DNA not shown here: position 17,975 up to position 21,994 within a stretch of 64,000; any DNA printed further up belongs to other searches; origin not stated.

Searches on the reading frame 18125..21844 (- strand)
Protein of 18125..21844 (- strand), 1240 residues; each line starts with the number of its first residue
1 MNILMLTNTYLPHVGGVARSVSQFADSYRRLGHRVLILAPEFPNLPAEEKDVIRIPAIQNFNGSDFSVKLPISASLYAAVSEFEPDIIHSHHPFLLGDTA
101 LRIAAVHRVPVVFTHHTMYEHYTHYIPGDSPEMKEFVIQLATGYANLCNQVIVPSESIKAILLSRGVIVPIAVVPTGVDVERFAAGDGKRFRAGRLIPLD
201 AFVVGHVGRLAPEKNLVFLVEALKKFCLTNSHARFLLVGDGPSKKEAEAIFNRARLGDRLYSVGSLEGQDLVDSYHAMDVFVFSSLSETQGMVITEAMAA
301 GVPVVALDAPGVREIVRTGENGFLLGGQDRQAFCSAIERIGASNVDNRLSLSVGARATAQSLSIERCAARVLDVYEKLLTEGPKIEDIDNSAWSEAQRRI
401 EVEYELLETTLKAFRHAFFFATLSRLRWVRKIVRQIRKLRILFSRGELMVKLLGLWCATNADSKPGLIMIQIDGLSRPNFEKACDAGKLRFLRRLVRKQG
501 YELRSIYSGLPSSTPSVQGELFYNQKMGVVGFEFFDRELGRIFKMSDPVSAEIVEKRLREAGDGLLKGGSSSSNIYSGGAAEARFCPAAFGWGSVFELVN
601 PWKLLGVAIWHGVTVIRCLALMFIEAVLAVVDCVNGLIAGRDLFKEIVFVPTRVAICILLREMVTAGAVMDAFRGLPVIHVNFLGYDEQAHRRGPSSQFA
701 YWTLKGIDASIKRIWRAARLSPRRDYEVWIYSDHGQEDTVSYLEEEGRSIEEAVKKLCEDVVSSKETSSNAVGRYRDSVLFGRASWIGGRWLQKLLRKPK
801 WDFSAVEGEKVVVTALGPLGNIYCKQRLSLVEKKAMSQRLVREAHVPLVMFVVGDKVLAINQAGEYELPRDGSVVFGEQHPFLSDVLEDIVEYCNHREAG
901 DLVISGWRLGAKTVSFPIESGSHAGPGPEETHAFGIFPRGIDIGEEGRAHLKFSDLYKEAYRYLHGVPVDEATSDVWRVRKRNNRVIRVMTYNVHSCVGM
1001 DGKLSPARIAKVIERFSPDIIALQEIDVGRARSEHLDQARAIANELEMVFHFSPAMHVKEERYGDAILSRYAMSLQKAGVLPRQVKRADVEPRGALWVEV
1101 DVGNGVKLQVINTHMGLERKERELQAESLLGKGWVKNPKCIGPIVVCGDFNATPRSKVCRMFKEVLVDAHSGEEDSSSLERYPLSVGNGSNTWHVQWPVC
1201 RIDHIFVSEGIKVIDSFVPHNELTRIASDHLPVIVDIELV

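Call 54: search_protein_families(library=pfam, proteins=[window:18125-21844:-])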
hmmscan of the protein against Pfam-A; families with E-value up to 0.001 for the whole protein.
window:18125-21844:- (1240 aa): 9 families
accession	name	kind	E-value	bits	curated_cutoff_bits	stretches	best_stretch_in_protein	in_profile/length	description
PF13439.12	Glyco_transf_4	-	6e-34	117.9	28.5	1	14-182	1-170/170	Glycosyltransferase Family 4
PF13692.12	Glyco_trans_1_4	-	5.9e-32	111.3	27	1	202-340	2-139/142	Glycosyl transferases group 1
PF00534.26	Glycos_transf_1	-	1.6e-31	109.6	26.4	1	191-341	5-156/172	Glycosyl transferases group 1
PF03372.29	Exo_endo_phos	-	1.5e-25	90.7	24.5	1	990-1230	1-225/225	Endonuclease/Exonuclease/phosphatase family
PF13579.12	Glyco_trans_4_4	-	1e-15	58.9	29.7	1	15-177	1-158/158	Glycosyl transferase 4-like domain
PF01663.27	Phosphodiest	-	5.8e-09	36.4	23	1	467-755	1-237/342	Type I phosphodiesterase / nucleotide pyrophosphatase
PF23226.1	Exo_endo_phos_PGAP2IP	-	1.3e-08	34.8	27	1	985-1129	2-141/239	PGAP2IP, C-terminal nuclease-like domain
PF20706.3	GT4-conflict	-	4e-05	23.2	26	1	207-318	203-322/385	Family 4 Glycosyltransferase in conflict systems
PF08323.17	Glyco_transf_5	-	0.0002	21.6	22.7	0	2-67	1-63/239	Starch synthase catalytic domain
